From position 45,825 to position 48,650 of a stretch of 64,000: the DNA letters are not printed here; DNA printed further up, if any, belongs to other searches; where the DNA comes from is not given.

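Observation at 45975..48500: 841-aa protein with a large cytoplasmic domain, one TM helix and a Cys-rich HExxH ectodomain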

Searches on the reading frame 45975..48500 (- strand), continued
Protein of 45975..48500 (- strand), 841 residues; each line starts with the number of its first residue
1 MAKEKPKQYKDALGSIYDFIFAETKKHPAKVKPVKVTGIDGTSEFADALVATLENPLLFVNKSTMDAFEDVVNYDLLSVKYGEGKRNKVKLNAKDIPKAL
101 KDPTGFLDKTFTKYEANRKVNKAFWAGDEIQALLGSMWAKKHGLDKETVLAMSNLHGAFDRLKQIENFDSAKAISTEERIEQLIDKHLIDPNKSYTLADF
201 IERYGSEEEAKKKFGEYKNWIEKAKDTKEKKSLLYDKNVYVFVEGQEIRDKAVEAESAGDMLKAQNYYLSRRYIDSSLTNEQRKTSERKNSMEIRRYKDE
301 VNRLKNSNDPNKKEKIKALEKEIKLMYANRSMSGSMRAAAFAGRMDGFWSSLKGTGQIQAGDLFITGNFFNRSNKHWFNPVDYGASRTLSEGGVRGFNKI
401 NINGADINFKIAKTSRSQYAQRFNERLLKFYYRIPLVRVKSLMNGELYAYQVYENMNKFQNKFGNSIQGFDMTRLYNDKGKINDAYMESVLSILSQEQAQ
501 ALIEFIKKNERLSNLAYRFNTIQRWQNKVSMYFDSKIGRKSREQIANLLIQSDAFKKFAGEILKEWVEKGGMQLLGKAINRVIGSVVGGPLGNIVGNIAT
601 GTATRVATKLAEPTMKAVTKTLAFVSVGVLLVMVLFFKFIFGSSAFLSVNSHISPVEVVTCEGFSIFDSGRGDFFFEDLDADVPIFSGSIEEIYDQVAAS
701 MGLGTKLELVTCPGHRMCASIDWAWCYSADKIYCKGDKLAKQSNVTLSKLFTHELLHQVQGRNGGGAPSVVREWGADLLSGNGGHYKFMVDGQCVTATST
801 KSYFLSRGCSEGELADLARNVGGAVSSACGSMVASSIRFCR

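Call 75: find_encoding_contigs(protein=P0137, flank=8000, max_places=1)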
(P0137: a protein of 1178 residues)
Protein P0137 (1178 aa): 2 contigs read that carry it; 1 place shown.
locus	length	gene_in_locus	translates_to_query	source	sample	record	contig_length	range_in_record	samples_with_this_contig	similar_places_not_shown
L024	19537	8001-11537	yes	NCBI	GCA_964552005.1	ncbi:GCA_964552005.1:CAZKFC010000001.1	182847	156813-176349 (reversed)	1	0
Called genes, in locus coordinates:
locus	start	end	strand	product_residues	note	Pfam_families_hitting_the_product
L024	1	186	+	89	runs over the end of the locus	-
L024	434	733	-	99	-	-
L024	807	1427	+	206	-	-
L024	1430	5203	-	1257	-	-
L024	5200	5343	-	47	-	-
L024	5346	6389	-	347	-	-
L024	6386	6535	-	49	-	-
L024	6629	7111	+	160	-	-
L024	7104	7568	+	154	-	-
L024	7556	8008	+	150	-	-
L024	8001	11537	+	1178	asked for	PF00877:NLPC_P60, PF01464:SLT (faint)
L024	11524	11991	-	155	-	-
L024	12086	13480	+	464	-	PF01336:tRNA_anti-codon, PF08646:Rep_fac-A_C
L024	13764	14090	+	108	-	-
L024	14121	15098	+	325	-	PF00633:HHH (faint), PF14520:HHH_5, PF00154:RecA_N, PF08423:Rad51, PF06745:ATPase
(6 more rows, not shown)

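Call 76: find_encoding_contigs(protein=P0143, flank=8000, max_places=1)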
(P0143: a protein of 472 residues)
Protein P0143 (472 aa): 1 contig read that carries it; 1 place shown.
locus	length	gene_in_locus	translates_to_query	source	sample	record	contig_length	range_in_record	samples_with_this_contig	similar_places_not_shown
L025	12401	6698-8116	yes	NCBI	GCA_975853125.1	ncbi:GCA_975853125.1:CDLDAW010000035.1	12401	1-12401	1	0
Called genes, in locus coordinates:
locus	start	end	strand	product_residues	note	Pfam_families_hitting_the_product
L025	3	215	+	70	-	?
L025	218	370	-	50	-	-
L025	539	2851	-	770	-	-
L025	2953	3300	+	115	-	PF01938:TRAM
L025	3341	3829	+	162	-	PF02834:LigT_PEase, PF13563:2_5_RNA_ligase2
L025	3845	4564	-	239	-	-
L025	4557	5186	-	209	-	-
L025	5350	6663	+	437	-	PF01336:tRNA_anti-codon, PF00152:tRNA-synt_2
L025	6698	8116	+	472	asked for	-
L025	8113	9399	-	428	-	PF18195:GatD_N, PF00710:Asparaginase, PF13407:Peripla_BP_4 (faint), PF17763:Asparaginase_C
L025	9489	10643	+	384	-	PF00465:Fe-ADH, PF13685:Fe-ADH_2 (weak), PF25137:ADH_Fe_C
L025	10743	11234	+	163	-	-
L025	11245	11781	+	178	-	-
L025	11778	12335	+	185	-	-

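Call 81: find_encoding_contigs(protein=P0004, flank=6000, max_places=1)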
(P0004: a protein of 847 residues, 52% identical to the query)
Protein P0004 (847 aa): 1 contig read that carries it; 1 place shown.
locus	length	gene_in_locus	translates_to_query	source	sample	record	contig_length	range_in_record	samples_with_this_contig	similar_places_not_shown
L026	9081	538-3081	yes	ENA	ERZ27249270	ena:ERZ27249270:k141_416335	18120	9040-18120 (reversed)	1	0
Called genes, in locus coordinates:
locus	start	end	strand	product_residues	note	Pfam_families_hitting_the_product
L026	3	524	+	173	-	?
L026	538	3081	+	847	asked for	-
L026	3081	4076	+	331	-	-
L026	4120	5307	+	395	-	PF08239:SH3_3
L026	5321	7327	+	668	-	PF00580:UvrD-helicase, PF13245:AAA_19, PF13604:AAA_30 (faint), PF01443:Viral_helicase1 (faint), PF13087:AAA_12 (faint), PF13361:UvrD_C, PF13538:UvrD_C_2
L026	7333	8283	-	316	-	PF07501:G5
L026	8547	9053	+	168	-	PF01797:Y1_Tnp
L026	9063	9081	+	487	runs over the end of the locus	PF00515:TPR_1 (faint), PF07719:TPR_2 (faint), PF13181:TPR_8 (faint), PF13424:TPR_12 (faint), PF13428:TPR_14 (faint), PF13432:TPR_16 (faint), PF14559:TPR_19 (faint), PF12895:ANAPC3 (weak), +4 more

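Call 82: find_encoding_contigs(protein=P0006, flank=6000, max_places=1)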
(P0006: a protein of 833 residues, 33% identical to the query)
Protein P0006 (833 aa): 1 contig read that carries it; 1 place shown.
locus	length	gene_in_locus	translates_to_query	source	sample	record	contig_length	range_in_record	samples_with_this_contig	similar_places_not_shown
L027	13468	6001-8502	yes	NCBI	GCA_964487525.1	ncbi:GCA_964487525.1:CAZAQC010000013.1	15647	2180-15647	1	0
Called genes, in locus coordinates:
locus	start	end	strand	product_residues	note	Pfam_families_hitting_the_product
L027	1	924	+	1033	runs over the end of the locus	?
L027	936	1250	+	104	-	-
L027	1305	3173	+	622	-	PF00041:fn3 (faint), PF16656:Pur_ac_phosph_N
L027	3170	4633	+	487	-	-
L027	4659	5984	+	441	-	-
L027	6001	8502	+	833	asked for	-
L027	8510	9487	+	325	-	-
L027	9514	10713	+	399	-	PF08239:SH3_3 (faint)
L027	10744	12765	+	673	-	PF00580:UvrD-helicase, PF13245:AAA_19, PF13604:AAA_30 (faint), PF01443:Viral_helicase1 (faint), PF13361:UvrD_C, PF13538:UvrD_C_2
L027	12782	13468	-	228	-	?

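Call 83: find_encoding_contigs(protein=P0008, flank=6000, max_places=1)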
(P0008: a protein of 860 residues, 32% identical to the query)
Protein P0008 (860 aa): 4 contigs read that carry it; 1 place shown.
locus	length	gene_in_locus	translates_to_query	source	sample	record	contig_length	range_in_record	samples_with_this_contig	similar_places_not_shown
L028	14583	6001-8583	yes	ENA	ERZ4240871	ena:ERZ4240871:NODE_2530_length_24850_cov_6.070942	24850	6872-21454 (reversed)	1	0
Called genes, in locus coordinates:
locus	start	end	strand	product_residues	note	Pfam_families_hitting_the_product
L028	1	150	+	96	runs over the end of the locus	-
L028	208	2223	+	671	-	PF16655:PhoD_N (faint), PF00041:fn3 (weak), PF16656:Pur_ac_phosph_N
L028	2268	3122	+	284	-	PF16656:Pur_ac_phosph_N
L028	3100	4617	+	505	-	-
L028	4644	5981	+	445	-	-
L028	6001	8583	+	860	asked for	-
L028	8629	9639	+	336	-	-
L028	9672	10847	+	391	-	-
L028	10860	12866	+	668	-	PF00580:UvrD-helicase, PF13245:AAA_19, PF13604:AAA_30 (faint), PF01443:Viral_helicase1 (faint), PF13087:AAA_12 (faint), PF13361:UvrD_C, PF13538:UvrD_C_2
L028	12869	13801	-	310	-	PF07501:G5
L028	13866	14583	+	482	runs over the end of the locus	PF12895:ANAPC3 (faint), PF07719:TPR_2 (faint), PF13432:TPR_16 (faint), PF13414:TPR_11 (faint), PF14559:TPR_19 (faint), PF00515:TPR_1 (faint), PF13424:TPR_12 (faint), PF13428:TPR_14 (faint), +4 more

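Call 86: find_encoding_contigs(protein=P0011, flank=5000, max_places=1)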
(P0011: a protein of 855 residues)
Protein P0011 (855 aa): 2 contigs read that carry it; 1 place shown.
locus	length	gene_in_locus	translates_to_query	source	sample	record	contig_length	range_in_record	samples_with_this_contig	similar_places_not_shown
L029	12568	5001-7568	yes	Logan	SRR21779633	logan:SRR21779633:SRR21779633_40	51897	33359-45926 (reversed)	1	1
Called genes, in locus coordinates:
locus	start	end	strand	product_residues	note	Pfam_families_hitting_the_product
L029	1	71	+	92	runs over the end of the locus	-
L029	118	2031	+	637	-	PF00041:fn3, PF16656:Pur_ac_phosph_N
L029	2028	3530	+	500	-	-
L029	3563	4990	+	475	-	-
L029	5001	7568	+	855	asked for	-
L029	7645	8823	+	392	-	PF08239:SH3_3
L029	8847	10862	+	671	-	PF00580:UvrD-helicase, PF13245:AAA_19, PF13604:AAA_30 (faint), PF01443:Viral_helicase1 (faint), PF13361:UvrD_C, PF13538:UvrD_C_2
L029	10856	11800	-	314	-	PF07501:G5 (weak)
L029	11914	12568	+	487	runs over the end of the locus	PF07719:TPR_2 (faint), PF13174:TPR_6 (faint), PF00515:TPR_1 (faint), PF12895:ANAPC3 (faint), PF13181:TPR_8 (faint), PF13424:TPR_12 (faint), PF13428:TPR_14 (faint), PF13432:TPR_16 (faint), +1 more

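Call 87: find_encoding_contigs(protein=P0012, flank=5000, max_places=1)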
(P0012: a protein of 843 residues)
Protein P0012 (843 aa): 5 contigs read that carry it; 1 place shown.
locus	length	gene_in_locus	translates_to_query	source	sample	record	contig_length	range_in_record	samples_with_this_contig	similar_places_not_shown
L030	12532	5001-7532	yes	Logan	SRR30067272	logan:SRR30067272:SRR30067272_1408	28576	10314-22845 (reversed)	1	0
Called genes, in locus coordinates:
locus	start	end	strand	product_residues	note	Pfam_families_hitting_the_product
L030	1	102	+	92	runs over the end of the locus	-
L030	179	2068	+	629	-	PF00041:fn3, PF16655:PhoD_N (faint), PF16656:Pur_ac_phosph_N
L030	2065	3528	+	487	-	-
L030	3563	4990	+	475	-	-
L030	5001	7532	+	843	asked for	-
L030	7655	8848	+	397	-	PF08239:SH3_3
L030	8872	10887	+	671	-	PF00580:UvrD-helicase, PF13245:AAA_19, PF13604:AAA_30 (faint), PF01443:Viral_helicase1 (faint), PF13361:UvrD_C, PF13538:UvrD_C_2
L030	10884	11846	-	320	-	PF07501:G5 (weak)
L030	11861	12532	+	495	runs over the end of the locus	PF21033:RMD1-3 (faint), PF00515:TPR_1 (faint), PF07719:TPR_2 (faint), PF13174:TPR_6 (faint), PF13181:TPR_8 (faint), PF13428:TPR_14 (faint), PF13432:TPR_16 (faint), PF14559:TPR_19 (faint), +3 more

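Call 88: find_encoding_contigs(protein=P0043, flank=5000, max_places=1)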
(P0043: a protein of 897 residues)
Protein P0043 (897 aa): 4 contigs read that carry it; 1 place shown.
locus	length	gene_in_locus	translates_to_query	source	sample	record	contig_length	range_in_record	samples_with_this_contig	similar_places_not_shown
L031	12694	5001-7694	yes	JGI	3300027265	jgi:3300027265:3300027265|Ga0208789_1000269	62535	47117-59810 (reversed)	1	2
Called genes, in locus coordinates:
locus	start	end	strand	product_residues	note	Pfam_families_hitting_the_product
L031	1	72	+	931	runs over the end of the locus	?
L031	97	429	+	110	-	-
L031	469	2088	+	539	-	PF00041:fn3 (weak), PF16656:Pur_ac_phosph_N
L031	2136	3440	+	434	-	-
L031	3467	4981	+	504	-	-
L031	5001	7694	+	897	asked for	-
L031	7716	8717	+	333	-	-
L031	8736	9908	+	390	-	PF08239:SH3_3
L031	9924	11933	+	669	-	PF00580:UvrD-helicase, PF13245:AAA_19, PF13604:AAA_30 (faint), PF01443:Viral_helicase1 (faint), PF13361:UvrD_C, PF13538:UvrD_C_2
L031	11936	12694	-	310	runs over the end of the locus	PF07501:G5 (weak)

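Call 89: find_encoding_contigs(protein=P0084, flank=5000, max_places=1)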
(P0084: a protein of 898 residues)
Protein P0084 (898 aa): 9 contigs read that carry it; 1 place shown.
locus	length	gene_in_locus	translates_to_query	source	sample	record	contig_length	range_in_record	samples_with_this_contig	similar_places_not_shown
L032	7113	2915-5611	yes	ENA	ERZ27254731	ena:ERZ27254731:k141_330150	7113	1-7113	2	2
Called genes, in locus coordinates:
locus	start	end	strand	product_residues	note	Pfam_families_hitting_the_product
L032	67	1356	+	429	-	-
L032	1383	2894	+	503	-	-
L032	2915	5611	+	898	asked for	-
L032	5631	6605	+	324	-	-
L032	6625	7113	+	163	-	?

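Call 98: search_protein_families(library=pfam, proteins=[P0023, P0072, P0026, P0024, P0031, P0036, P0050, P0100], max_evalue=0.001)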
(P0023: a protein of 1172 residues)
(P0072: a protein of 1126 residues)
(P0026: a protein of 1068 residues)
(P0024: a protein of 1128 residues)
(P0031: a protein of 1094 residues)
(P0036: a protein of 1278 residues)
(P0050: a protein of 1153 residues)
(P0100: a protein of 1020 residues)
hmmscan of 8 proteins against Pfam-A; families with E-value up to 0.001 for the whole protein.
P0023 (1172 aa): 1 family
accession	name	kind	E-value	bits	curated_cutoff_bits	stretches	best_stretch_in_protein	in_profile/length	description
PF05257.22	CHAP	-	4e-05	24.5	26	1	1044-1141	6-81/81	CHAP domain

P0072 (1126 aa): 1 family
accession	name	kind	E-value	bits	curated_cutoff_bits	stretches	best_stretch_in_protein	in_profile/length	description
PF05257.22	CHAP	-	1.2e-08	35.8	26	1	1006-1095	6-81/81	CHAP domain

P0026 (1068 aa): 1 family
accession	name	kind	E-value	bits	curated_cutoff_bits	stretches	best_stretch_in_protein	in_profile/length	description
PF01551.29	Peptidase_M23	-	0.00058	20.4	28.7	0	959-1044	15-95/96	Peptidase family M23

P0024 (1128 aa): 0 families

P0031 (1094 aa): 0 families

P0036 (1278 aa): 1 family
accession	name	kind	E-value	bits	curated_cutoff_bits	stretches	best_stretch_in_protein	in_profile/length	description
PF06476.17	DUF1090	-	2.9e-06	27.7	24.4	1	356-405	60-109/110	Protein of unknown function (DUF1090)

P0050 (1153 aa): 0 families

P0100 (1020 aa): 1 family
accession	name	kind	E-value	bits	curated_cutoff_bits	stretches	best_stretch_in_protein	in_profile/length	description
PF01551.29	Peptidase_M23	-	0.00031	21.3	28.7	1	899-1000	17-95/96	Peptidase family M23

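Call 102: search_dna_similar(query=window:45975-48500:-, collection=phages, mode=protein, max_evalue=0.01, max_rows=10)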
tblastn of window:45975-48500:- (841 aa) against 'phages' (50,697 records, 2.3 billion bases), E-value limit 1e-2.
No match.

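Call 103: search_dna_similar(query=window:45975-48500:-, collection=plasmids, mode=protein, max_evalue=0.01, max_rows=10)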
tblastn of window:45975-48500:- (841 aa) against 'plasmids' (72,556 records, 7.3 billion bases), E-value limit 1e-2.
No match.

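Call 105: find_related_loci(query=A6, collection=viral_contigs, flank=5000)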
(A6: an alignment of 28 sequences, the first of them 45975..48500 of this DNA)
Query A6 (841 aa) in viral_contigs; peptide patterns used: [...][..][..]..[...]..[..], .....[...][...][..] (x = any residue, [..] = any of these).
233 stretches matched a pattern, but none encodes a relative of the query by tblastn (E <= 1e-3).
